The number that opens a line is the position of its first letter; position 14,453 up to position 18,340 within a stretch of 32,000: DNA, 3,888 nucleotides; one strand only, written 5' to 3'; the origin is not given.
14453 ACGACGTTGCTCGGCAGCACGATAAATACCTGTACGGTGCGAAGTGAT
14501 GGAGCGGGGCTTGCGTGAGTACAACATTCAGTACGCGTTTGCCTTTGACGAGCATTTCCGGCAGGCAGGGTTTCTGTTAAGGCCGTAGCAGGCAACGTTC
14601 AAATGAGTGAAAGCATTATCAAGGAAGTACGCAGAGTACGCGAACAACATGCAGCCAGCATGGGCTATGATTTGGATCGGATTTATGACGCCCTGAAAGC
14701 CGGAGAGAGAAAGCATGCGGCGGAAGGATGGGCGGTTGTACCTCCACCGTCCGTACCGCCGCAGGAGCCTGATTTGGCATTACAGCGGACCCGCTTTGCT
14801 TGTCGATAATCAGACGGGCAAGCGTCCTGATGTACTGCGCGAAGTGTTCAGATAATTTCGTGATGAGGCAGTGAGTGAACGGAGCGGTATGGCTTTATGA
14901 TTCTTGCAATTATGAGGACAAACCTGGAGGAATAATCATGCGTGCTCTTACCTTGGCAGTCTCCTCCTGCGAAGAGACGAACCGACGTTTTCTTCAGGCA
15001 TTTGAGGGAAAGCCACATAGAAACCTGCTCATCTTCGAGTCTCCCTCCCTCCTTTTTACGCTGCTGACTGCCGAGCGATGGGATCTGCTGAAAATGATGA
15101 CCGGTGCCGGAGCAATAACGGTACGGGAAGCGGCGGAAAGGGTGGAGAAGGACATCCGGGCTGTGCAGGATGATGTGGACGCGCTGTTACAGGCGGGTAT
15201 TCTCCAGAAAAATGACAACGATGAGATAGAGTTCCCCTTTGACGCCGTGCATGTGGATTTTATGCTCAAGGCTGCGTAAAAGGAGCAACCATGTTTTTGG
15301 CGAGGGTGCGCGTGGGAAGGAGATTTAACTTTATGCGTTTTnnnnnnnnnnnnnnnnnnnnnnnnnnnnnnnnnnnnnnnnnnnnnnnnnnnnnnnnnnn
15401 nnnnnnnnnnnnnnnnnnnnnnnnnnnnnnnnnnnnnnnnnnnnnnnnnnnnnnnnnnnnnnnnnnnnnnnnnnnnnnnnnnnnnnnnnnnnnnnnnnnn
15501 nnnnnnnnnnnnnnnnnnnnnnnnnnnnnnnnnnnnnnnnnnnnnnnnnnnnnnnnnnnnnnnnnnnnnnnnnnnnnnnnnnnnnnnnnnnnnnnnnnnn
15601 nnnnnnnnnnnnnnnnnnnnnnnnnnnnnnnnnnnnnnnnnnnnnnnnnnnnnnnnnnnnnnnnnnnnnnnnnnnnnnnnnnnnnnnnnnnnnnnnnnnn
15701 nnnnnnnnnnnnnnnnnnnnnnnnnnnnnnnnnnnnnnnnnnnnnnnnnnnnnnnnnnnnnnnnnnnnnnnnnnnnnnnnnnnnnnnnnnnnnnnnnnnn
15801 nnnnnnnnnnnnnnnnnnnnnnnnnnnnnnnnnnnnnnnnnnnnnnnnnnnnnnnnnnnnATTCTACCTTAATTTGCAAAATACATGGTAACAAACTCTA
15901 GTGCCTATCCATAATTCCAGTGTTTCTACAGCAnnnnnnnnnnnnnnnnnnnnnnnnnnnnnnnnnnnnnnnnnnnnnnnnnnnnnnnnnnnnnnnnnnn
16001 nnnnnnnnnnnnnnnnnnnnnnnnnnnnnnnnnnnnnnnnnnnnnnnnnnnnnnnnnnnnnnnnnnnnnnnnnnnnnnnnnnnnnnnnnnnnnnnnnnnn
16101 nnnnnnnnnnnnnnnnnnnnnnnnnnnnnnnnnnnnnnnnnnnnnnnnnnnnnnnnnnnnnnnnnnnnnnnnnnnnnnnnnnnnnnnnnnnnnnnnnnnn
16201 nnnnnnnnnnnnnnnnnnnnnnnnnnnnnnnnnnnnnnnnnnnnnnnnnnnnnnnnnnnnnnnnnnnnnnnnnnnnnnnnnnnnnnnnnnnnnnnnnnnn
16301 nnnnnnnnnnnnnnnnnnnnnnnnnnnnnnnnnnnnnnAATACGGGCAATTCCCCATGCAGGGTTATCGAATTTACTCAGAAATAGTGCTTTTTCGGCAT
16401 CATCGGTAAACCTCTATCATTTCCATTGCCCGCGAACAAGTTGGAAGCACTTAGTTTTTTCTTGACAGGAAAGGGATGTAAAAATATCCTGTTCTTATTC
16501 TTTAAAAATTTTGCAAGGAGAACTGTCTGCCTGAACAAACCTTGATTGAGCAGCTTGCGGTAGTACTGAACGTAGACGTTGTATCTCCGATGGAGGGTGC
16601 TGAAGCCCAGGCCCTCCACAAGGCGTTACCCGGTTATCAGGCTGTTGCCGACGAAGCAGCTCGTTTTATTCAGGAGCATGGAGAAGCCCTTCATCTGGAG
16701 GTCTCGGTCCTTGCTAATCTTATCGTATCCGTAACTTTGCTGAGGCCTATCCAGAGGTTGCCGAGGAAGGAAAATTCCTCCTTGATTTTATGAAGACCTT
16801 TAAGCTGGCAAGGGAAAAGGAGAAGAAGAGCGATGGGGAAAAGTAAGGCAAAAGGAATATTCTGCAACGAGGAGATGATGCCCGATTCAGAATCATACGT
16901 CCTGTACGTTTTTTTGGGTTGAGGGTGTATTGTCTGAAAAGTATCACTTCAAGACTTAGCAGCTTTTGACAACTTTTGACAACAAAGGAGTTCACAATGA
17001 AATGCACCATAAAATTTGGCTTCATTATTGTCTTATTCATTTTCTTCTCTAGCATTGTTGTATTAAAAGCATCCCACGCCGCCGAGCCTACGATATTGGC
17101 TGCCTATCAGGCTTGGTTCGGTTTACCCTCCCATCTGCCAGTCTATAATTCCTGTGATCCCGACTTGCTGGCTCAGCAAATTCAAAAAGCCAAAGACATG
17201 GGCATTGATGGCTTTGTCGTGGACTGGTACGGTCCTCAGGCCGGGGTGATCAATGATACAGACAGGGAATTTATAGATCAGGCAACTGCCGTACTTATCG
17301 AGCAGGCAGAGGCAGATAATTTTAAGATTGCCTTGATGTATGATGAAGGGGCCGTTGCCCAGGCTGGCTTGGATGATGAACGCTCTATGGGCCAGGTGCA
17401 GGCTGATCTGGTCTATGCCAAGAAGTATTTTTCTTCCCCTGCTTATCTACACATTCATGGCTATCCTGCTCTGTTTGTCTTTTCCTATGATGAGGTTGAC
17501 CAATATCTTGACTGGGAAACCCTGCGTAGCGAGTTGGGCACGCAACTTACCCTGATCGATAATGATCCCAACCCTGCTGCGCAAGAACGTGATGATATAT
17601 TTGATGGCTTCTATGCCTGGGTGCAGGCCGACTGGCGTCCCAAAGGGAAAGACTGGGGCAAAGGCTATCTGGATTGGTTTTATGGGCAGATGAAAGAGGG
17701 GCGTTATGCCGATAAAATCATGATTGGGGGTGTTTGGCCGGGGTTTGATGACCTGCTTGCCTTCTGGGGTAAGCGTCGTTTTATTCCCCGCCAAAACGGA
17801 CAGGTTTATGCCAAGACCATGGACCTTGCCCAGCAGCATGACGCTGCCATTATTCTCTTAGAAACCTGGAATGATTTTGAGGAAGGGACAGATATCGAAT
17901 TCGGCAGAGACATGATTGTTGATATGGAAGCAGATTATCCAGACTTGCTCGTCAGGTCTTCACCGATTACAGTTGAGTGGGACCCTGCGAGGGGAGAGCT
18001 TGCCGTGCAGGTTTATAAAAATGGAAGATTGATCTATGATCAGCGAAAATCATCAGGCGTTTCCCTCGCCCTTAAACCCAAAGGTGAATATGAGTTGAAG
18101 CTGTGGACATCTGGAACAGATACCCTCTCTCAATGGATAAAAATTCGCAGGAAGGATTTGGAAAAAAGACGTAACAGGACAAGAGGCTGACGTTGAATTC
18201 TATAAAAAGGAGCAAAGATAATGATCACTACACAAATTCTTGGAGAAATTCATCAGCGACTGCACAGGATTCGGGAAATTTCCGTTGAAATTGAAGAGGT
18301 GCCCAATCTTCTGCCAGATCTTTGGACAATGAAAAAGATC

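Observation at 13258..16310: Two same-orientation arrays of a 42-bp tandem repeat bracket a 2.6-kb toxin-antitoxin patch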

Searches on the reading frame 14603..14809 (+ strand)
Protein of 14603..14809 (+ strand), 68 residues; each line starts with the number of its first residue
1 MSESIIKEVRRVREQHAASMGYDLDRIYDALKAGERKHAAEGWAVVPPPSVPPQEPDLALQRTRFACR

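Call 37: search_protein_families(library=pfam, proteins=[window:14603-14809:+], max_evalue=0.01)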
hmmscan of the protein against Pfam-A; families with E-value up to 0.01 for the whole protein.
window:14603-14809:+ (68 aa): 1 family
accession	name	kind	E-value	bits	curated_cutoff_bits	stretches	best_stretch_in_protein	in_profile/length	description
PF08587.17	UBA_2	-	0.0011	19.3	23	1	18-37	11-30/45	Ubiquitin associated domain (UBA)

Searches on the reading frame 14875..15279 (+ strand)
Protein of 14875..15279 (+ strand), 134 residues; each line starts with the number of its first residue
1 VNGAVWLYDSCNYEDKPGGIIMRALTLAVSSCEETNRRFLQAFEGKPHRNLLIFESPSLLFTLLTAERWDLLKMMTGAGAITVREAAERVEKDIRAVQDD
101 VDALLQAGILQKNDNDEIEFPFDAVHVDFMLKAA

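Call 37: search_protein_families(library=pfam, proteins=[window:14875-15279:+], max_evalue=0.01)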
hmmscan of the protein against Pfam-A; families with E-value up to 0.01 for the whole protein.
window:14875-15279:+ (134 aa): 2 families
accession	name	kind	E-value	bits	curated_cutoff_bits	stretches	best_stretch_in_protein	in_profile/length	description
PF25212.1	HVO_A0114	-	2.7e-20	72.4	27.6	1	46-125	2-84/84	HVO_A0114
PF19187.6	HTH_PafC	-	0.002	18.4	32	1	73-128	11-66/115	PafC helix-turn-helix domain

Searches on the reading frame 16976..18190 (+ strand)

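Call 37: search_protein_families(library=pfam, proteins=[window:16976-18190:+], max_evalue=0.01)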
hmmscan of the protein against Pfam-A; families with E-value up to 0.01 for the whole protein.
window:16976-18190:+ (404 aa): 4 families
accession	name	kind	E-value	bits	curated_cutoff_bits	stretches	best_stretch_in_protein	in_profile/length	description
PF16317.11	Glyco_hydro_99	-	5e-13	49.3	33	1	54-308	62-305/341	Glycosyl hydrolase family 99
PF03659.20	Glyco_hydro_71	-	3.3e-11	43.1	34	1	61-305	14-236/375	Glycosyl hydrolase family 71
PF16402.11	DUF5010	-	0.00074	19.1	23.7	0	97-306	79-292/333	Domain of unknown function (DUF5010)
PF14307.12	Glyco_tran_WbsX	-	0.0012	18.8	25.1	0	50-176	44-171/350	Glycosyltransferase WbsX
